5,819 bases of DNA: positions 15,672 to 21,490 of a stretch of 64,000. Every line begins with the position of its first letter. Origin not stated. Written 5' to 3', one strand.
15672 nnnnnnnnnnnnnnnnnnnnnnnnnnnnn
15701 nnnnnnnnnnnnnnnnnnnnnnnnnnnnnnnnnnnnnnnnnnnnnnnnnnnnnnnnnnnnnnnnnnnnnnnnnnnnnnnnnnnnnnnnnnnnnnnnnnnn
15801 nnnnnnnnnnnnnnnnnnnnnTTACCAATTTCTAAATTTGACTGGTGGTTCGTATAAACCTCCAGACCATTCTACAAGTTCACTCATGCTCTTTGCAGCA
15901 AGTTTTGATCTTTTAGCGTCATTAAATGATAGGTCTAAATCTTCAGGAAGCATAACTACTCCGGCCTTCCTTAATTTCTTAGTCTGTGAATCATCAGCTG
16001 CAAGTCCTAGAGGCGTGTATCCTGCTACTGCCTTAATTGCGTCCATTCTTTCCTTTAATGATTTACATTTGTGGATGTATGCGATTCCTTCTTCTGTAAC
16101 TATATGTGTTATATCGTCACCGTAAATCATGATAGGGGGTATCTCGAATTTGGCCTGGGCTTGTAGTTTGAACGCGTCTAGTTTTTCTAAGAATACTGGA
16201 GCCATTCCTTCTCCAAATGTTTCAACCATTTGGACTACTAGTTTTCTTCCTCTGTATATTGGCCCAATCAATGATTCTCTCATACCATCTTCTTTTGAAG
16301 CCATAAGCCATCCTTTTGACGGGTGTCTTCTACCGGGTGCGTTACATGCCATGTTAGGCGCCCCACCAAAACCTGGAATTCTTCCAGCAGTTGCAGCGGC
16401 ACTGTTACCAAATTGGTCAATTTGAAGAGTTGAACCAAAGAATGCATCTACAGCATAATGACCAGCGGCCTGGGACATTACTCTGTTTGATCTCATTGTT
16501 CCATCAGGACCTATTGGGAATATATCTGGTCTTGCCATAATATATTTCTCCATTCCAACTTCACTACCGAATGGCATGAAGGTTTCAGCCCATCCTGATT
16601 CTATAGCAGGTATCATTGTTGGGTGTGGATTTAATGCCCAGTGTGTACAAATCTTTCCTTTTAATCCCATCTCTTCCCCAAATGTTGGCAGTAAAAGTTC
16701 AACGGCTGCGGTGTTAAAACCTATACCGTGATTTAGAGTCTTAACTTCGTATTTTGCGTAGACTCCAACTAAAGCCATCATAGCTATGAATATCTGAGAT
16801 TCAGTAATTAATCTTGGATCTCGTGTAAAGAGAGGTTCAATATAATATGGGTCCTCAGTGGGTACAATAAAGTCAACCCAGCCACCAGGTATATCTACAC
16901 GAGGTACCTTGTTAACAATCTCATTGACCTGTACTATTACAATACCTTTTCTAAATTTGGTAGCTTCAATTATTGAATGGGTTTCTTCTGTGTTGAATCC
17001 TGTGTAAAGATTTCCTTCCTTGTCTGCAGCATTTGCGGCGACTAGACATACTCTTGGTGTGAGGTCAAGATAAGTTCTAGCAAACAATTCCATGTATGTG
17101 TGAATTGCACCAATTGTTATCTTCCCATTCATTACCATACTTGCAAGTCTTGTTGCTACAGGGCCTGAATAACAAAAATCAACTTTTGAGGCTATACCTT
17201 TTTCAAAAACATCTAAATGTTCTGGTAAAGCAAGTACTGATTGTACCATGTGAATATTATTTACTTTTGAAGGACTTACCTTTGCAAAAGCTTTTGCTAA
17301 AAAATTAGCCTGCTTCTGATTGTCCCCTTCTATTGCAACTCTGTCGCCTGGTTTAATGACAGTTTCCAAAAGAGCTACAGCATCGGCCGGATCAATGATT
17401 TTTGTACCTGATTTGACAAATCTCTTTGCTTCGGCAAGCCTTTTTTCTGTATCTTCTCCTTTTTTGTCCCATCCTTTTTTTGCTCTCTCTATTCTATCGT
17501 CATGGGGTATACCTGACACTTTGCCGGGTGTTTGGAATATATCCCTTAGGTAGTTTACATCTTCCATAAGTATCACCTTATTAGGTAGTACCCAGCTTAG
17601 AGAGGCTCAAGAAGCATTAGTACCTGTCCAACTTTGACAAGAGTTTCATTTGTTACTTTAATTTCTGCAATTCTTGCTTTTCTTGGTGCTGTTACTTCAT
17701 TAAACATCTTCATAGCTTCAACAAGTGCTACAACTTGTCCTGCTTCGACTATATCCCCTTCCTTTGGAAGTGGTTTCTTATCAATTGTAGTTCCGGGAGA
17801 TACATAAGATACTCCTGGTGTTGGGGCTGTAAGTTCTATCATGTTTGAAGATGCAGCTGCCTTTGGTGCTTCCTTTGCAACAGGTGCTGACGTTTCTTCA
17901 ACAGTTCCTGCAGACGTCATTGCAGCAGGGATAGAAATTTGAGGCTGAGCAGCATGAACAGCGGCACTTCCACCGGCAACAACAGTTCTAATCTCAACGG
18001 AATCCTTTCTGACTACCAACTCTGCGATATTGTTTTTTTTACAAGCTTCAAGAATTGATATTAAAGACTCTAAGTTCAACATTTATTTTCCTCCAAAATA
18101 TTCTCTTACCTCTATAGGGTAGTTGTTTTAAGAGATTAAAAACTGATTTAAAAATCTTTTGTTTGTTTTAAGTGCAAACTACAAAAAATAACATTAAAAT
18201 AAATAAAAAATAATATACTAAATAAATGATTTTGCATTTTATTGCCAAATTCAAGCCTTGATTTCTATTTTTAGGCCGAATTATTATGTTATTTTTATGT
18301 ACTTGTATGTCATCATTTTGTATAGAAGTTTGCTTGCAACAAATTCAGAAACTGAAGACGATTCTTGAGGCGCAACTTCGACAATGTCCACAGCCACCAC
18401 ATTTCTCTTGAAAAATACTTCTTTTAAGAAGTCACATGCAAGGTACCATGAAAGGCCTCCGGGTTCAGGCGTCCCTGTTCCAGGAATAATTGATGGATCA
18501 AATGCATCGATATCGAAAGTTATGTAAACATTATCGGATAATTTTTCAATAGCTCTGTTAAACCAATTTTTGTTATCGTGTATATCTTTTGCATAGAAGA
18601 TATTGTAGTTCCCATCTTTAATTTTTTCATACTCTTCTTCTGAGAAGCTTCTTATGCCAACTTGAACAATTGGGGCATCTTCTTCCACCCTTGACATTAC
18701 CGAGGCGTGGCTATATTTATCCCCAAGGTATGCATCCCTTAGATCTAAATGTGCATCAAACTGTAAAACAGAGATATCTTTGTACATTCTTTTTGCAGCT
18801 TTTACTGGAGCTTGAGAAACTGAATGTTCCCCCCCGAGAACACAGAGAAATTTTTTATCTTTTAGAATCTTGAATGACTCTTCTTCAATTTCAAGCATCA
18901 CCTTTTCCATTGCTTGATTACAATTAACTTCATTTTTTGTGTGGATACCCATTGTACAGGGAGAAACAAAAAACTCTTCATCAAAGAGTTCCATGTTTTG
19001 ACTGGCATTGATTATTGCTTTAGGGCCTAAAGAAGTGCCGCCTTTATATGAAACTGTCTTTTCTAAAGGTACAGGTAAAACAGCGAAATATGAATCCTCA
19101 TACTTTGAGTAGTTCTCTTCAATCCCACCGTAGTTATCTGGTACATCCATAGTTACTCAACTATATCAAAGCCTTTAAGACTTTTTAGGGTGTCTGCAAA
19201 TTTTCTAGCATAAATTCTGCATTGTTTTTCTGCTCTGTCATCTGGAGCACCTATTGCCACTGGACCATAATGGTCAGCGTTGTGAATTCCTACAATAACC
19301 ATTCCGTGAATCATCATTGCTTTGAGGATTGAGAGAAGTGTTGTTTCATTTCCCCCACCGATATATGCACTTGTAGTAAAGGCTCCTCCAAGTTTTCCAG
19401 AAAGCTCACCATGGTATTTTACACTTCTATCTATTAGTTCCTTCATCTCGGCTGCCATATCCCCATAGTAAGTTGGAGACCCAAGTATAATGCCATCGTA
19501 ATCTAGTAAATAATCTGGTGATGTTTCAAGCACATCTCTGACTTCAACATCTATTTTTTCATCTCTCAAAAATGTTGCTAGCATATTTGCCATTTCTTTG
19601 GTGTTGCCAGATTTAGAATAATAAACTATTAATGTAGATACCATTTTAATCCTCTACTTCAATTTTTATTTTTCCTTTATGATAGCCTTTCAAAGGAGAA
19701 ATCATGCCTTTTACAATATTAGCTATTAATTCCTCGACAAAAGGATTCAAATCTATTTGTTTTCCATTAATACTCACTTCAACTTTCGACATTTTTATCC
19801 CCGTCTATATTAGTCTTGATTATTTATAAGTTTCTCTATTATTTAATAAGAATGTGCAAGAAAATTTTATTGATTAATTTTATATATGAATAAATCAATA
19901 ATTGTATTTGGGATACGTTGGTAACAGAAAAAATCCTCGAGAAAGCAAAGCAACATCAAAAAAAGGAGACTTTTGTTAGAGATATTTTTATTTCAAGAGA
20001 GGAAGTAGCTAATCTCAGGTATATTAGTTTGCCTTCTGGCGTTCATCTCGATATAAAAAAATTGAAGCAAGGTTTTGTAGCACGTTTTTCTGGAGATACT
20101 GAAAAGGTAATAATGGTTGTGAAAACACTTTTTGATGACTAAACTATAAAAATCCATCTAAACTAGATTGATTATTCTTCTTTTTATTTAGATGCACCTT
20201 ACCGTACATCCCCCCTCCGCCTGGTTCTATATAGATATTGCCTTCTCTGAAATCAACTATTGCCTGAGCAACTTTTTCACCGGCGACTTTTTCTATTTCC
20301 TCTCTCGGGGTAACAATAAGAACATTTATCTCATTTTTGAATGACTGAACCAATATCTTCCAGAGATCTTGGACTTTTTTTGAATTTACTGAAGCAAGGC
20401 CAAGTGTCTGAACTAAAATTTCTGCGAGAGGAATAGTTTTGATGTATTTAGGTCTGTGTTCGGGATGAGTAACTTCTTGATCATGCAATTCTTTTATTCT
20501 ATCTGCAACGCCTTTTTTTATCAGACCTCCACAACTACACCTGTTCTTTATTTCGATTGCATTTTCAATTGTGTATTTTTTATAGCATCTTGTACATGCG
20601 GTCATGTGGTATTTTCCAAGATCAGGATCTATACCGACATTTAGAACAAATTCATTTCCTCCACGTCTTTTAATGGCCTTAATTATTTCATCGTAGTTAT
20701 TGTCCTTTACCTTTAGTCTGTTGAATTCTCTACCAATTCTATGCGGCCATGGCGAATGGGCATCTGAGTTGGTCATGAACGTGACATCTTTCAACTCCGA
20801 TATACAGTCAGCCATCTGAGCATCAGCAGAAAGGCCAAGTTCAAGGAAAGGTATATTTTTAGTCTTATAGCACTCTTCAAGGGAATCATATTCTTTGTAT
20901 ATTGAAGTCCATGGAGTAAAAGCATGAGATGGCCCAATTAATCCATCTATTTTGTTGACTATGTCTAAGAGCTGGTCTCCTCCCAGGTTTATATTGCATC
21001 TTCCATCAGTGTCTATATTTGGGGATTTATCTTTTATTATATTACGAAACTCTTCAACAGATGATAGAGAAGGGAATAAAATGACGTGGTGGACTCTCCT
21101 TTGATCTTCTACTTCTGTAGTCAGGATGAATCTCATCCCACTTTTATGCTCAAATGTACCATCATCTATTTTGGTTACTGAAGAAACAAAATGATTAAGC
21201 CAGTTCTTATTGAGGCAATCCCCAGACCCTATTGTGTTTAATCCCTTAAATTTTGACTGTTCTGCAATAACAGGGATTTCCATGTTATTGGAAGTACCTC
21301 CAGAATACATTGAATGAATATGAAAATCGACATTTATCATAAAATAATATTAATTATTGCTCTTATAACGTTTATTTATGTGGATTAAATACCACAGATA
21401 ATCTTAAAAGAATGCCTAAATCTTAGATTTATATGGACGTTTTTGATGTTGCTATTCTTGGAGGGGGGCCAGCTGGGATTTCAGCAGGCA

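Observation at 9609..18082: Mad/Mdc-like ACP-dependent decarboxylase operon with an embedded ATP-dependent biotin carboxylase (AccC)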

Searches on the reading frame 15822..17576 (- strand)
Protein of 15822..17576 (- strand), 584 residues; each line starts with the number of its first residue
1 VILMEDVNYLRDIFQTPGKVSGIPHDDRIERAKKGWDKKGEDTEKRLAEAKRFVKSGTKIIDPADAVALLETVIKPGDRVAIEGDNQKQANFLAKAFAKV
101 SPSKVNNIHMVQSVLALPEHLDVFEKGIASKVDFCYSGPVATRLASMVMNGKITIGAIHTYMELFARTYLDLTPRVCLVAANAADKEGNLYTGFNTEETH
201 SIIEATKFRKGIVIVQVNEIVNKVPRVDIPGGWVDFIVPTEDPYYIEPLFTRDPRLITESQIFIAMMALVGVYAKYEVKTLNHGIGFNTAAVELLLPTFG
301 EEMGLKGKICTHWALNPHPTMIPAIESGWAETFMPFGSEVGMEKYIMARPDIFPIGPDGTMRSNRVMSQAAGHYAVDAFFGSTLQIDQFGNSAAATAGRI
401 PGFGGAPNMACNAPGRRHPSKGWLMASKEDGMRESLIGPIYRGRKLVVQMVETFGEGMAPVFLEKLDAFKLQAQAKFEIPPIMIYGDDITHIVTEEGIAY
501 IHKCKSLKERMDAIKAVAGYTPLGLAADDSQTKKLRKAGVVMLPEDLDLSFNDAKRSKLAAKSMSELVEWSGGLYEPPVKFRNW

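Call 3: search_protein_families(library=pfam, proteins=[window:15822-17576:-])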
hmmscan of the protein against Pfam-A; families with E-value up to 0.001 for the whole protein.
window:15822-17576:- (584 aa): 1 family
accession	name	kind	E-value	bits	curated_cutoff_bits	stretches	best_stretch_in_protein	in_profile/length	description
PF16957.11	Mal_decarbox_Al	-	2.4e-266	884.7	25.4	1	36-584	2-546/546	Malonate decarboxylase, alpha subunit, transporter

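Call 4: search_protein_families(library=ncbifam, proteins=[window:15822-17576:-])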
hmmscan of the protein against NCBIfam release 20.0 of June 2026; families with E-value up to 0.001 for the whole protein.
window:15822-17576:- (584 aa): 2 families
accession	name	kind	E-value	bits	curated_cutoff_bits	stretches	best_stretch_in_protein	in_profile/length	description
TIGR01110.1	mdcA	equivalog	4.4e-259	860.5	789.15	1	36-584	1-543/543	malonate decarboxylase subunit alpha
NF052271.1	Staph_FadX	equivalog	2.4e-07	29.7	750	1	154-249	146-250/523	fatty acid degradation protein FadX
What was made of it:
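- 15822..17567 (-): MadA/MdcA, acetyl-S-ACP:malonate ACP transferase (581 aa from ATG 17567; the ORF list begins at GTG 17576). TIGR01110, 860 bits (cut-off 789) (call 4).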

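Call 11: find_related_loci(query=window:15822-17576:-, collection=genome_contigs, flank=10000)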
Query window:15822-17576:- (584 aa) in genome_contigs; peptide patterns used: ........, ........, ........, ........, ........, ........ (x = any residue, [..] = any of these).
51 stretches matched a pattern; 22 encode a relative of the query (tblastn E <= 1e-3); 19 distinct loci.
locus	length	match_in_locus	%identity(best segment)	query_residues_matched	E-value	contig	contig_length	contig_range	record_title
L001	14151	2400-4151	98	1-584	0e+0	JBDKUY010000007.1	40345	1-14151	MAG: Methanofastidiosum sp. isolate 8_bin.39 c_000000092814, whole genome shotgun sequence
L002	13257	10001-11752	98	1-584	0e+0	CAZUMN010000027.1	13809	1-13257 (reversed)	MAG TPA_asm: uncultured Thermococci archaeon isolate SRP263991_co4_129 genome assembly, contig: NODE_6687_length_13809_c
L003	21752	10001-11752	98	1-584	0e+0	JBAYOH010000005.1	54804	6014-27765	MAG: Methanofastidiosum sp. isolate SO_2016_LW2_109 scaffold00905_LW138R_2016, whole genome shotgun sequence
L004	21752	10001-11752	97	1-584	0e+0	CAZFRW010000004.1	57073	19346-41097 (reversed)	MAG TPA_asm: uncultured Thermococci archaeon isolate binchicken_co27_253 genome assembly, contig: NODE_924_length_57073_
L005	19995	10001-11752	96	1-584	0e+0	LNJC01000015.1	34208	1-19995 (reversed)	MAG: Candidatus Methanofastidiosum methylothiophilum isolate BMIXfssc0709_Meth_Bin006 APG12_contig000015, whole genome s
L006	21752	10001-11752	95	1-584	0e+0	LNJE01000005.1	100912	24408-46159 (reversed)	MAG: Candidatus Methanofastidiosum methylothiophilum isolate ADurb1213_Bin02801 APG09_contig000005, whole genome shotgun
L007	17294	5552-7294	94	4-584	0e+0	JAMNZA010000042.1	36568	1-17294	MAG: Methanobacteriota archaeon isolate Bin_39 Bin_39_scaffold_751, whole genome shotgun sequence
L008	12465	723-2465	81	4-584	0e+0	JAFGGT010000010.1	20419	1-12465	MAG: Candidatus Methanofastidiosia archaeon isolate Zod_Metabat.1406 k87_242504, whole genome shotgun sequence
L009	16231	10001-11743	78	4-584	0e+0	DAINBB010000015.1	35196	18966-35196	MAG TPA_asm: Halobacteria archaeon isolate CTOTU18755 NODE_936_length_35196_cov_6.444580, whole genome shotgun sequence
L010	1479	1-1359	97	132-584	0e+0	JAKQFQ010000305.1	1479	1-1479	MAG: Bacillota bacterium isolate USDE_maxbin.203 k141_1426101, whole genome shotgun sequence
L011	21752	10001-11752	95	1-584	0e+0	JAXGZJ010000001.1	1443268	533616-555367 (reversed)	MAG: Methanofastidiosum sp. isolate AnMBR.bin534 bin534_1, whole genome shotgun sequence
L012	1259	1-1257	99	146-564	0e+0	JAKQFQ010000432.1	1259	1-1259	MAG: Bacillota bacterium isolate USDE_maxbin.203 k141_1858249, whole genome shotgun sequence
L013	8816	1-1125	99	210-584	0e+0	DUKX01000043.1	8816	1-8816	MAG TPA_asm: Methanofastidiosum sp. isolate UBA9950 contig_40958, whole genome shotgun sequence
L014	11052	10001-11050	92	1-350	0e+0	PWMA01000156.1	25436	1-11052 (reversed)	MAG: Candidatus Methanofastidiosia archaeon isolate CSSed10_256R1 CS-Sed10-C2968, whole genome shotgun sequence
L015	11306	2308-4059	99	1-584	0e+0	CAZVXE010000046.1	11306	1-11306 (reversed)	MAG TPA_asm: uncultured Thermococci archaeon isolate binchicken_co257_23 genome assembly, contig: NODE_5446_length_11306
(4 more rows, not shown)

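Call 46: search_solved_structures(query=window:15822-17576:-, max_evalue=1e-20, show_alignments=1)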
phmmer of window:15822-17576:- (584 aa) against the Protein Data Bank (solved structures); distinct sequences matched with E-value up to 1e-20: 2.
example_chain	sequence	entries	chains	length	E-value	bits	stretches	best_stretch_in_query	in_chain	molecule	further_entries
5vit_A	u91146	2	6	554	1.6e-203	680.4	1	35-584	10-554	MdcA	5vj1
6mpr_A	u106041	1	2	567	4.5e-196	655.8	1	29-584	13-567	Malonate decarboxylase subunit alpha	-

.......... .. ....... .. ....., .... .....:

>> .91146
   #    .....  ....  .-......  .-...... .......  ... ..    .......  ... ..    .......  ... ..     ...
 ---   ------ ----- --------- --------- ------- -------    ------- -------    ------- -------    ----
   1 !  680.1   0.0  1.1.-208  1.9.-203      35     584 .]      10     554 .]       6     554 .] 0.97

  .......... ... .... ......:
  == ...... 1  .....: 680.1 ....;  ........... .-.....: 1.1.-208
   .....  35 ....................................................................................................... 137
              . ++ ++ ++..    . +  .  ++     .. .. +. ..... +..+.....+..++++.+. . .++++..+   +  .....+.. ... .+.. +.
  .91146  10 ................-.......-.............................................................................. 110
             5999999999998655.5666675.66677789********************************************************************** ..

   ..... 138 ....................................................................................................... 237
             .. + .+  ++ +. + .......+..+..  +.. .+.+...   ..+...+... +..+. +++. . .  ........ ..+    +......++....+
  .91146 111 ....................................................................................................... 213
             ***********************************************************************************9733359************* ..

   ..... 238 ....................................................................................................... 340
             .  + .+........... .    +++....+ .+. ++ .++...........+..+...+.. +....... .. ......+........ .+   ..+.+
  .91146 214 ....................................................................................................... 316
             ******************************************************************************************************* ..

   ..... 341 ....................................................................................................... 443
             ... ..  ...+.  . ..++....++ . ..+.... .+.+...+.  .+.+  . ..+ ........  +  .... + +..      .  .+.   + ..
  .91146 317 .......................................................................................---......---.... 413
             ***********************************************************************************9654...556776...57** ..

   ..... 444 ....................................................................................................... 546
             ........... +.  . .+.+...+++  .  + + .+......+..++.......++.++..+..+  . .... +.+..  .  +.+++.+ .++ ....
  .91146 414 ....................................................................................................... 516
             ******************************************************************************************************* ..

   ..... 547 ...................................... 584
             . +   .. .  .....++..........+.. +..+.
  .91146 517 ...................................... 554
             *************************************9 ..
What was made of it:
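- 15822..17567 (-): 680 bits to P. aeruginosa MdcA 5vit (call 46).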

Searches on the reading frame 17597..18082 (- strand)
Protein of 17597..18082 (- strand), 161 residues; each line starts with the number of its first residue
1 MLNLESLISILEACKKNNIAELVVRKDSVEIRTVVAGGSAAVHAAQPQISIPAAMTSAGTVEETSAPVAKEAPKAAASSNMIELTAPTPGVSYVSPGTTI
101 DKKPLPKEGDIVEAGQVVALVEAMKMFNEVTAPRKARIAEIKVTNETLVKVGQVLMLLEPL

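Call 3: search_protein_families(library=pfam, proteins=[window:17597-18082:-])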
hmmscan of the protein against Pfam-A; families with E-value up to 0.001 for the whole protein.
window:17597-18082:- (161 aa): 1 family
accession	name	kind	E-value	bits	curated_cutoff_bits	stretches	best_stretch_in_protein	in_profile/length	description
PF00364.28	Biotin_lipoyl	-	6.5e-16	58.4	22.1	1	83-157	2-72/73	Biotin-requiring enzyme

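Call 4: search_protein_families(library=ncbifam, proteins=[window:17597-18082:-])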
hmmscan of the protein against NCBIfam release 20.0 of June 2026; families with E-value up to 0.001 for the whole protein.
window:17597-18082:- (161 aa): 18 families
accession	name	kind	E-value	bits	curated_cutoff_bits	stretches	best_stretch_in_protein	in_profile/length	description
TIGR00531.1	BCCP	equivalog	6.4e-20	72.2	115.2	1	2-159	1-155/156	acetyl-CoA carboxylase biotin carboxyl carrier protein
NF005457.0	PRK07051.1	equivalog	1.3e-15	57.3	87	1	81-159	3-79/80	acetyl-CoA carboxylase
NF006761.0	PRK09282.1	domain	6.9e-14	51.2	402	1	23-159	459-590/591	pyruvate carboxylase subunit B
NF004173.0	PRK05641.1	equivalog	4.1e-10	40.4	199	1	35-156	29-150/153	putative acetyl-CoA carboxylase biotin carboxyl carrier protein subunit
NF009554.0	PRK12999.1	equivalog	3e-09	35.3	965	1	60-159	1056-1146/1147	pyruvate carboxylase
NF010643.0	PRK14040.1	subfamily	4.4e-09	35.4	892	1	28-158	478-594/595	oxaloacetate decarboxylase subunit alpha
NF005117.0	PRK06549.1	equivalog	1e-08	35.8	159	1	46-156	26-127/130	acetyl-CoA carboxylase biotin carboxyl carrier protein subunit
TIGR01108.1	oadA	equivalog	4.9e-08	31.9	756.5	1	61-155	496-582/582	sodium-extruding oxaloacetate decarboxylase subunit alpha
NF047903.1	MmDecMmdC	equivalog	3.6e-07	30.7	200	1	42-158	20-131/132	methylmalonyl-CoA decarboxylase subunit gamma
TIGR02712.1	urea_carbox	equivalog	4.3e-07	28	1303.85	1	100-159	1142-1201/1201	urea carboxylase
NF006079.0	PRK08225.1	equivalog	6.8e-07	29.2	95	1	107-159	18-70/70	acetyl-CoA carboxylase biotin carboxyl carrier protein subunit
NF010645.0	PRK14042.1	equivalog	7.8e-07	28.2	1182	1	107-159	542-594/596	pyruvate carboxylase subunit B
TIGR01235.1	pyruv_carbox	equivalog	4e-06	24.6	1114.45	1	76-159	1069-1143/1143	pyruvate carboxylase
NF004547.1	PRK05889.1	equivalog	1.5e-05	25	75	1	107-156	19-68/71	biotin/lipoyl-binding carrier protein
NF008814.0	PRK11854.1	equivalog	2.3e-05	23.1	722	1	56-159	82-179/637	pyruvate dehydrogenase complex dihydrolipoyllysine-residue acetyltransferase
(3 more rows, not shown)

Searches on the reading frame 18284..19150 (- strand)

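Call 8: search_protein_families(library=pfam, proteins=[window:18284-19150:-])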
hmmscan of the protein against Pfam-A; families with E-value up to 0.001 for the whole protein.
window:18284-19150:- (288 aa): 1 family
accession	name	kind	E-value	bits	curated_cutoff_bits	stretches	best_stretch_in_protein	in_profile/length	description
PF00491.26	Arginase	-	1.9e-66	224.8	22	1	22-280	3-279/280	Arginase family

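Call 65: search_protein_families(library=ncbifam, proteins=[window:18284-19150:-], max_evalue=0.00001)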
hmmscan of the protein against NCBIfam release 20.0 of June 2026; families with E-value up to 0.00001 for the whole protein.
window:18284-19150:- (288 aa): 5 families
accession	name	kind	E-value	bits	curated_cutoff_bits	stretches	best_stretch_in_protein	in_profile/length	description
TIGR01230.1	agmatinase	equivalog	7.6e-70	235.7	174.3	1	15-281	8-274/275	agmatinase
NF002564.0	PRK02190.1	subfamily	4e-43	147.7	302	1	16-282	29-300/307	agmatinase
TIGR01229.1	rocF_arginase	equivalog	8.1e-27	94.3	227.6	2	160-263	168-275/300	arginase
TIGR01227.1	hutG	equivalog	3.1e-24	85.8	229.15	1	19-262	34-287/307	formimidoylglutamase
NF010347.0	PRK13775.1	equivalog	5e-06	26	381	0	205-263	248-306/331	formimidoylglutamase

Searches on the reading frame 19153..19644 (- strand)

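Call 8: search_protein_families(library=pfam, proteins=[window:19153-19644:-])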
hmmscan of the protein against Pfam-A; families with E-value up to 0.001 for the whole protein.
window:19153-19644:- (163 aa): 5 families
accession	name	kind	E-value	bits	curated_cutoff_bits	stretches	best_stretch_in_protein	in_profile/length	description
PF03358.20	FMN_red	-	5.9e-13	49.1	24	1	48-119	70-141/152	NADPH-dependent FMN reductase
PF12724.12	Flavodoxin_5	-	2.4e-11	44.6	27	1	5-92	1-84/145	Flavodoxin domain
PF00258.30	Flavodoxin_1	-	3.4e-08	34.2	25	1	6-77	1-75/143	Flavodoxin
PF12641.12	Flavodoxin_3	-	6.4e-05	23.3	27.5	1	5-72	1-64/160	Flavodoxin domain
PF02525.22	Flavodoxin_2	-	0.00049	20.3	27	0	41-77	71-106/198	Flavodoxin-like fold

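Call 65: search_protein_families(library=ncbifam, proteins=[window:19153-19644:-], max_evalue=0.00001)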
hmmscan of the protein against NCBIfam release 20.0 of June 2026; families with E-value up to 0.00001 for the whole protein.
window:19153-19644:- (163 aa): 15 families
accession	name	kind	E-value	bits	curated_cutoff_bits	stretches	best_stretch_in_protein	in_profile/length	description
NF002999.0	PRK03767.1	equivalog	4.3e-25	88.7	141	1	43-123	64-146/200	NAD(P)H:quinone oxidoreductase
TIGR01755.1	flav_wrbA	equivalog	1.2e-20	74.3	132.5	1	42-123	62-145/197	NAD(P)H:quinone oxidoreductase type IV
TIGR01753.1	flav_short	equivalog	1.7e-14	54.5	123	1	5-90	2-87/140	flavodoxin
NF005246.0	PRK06756.1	subfamily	1.3e-12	47.9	130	1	2-98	2-100/148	flavodoxin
NF005216.0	PRK06703.1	subfamily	5.4e-12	46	127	1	1-89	1-88/151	flavodoxin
NF008316.0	PRK11104.1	equivalog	8e-10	38.8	142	1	3-76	2-75/177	menaquinone-dependent protoporphyrinogen IX dehydrogenase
NF006739.0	PRK09267.1-5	subfamily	1.4e-08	34.7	175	1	1-126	1-125/168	flavodoxin FldA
NF004050.0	PRK05569.1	subfamily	4.9e-08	33.4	136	1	5-62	5-62/141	flavodoxin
TIGR01752.1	flav_long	equivalog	6.2e-08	32.4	146.75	1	6-89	4-84/167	flavodoxin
NF004049.0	PRK05568.1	equivalog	8.3e-08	32.7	206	1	2-73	2-75/142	flavodoxin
NF006736.0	PRK09267.1-2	equivalog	2e-07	30.9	202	1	3-125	3-121/161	flavodoxin FldA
NF038196.1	ferrodoxin_EFR1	subfamily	5.6e-07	29.8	75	1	6-153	1-141/242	EFR1 family ferrodoxin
TIGR01754.1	flav_RNR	hypoth_equivalog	2.2e-06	27.6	163.8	1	4-72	3-75/140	putative ribonucleotide reductase-associated flavodoxin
NF006737.0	PRK09267.1-3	equivalog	2.9e-06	27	238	1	5-71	5-70/174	flavodoxin FldA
NF005587.0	PRK07308.1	equivalog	5.4e-06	26.7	138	1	4-86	4-85/147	flavodoxin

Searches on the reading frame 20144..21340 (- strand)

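Call 8: search_protein_families(library=pfam, proteins=[window:20144-21340:-])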
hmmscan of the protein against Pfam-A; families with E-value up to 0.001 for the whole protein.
window:20144-21340:- (398 aa): 0 families

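Call 65: search_protein_families(library=ncbifam, proteins=[window:20144-21340:-], max_evalue=0.00001)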
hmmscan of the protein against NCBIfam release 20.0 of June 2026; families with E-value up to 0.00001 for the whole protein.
window:20144-21340:- (398 aa): 2 families
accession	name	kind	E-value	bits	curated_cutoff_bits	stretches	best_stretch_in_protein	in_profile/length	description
TIGR00375.1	TIGR00375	hypoth_equivalog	1.1e-116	390.3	326.6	1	3-382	1-374/374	TIGR00375 family protein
NF038032.1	CehA_McbA_metalo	domain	1.4e-06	28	80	1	3-225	4-210/315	CehA/McbA family metallohydrolase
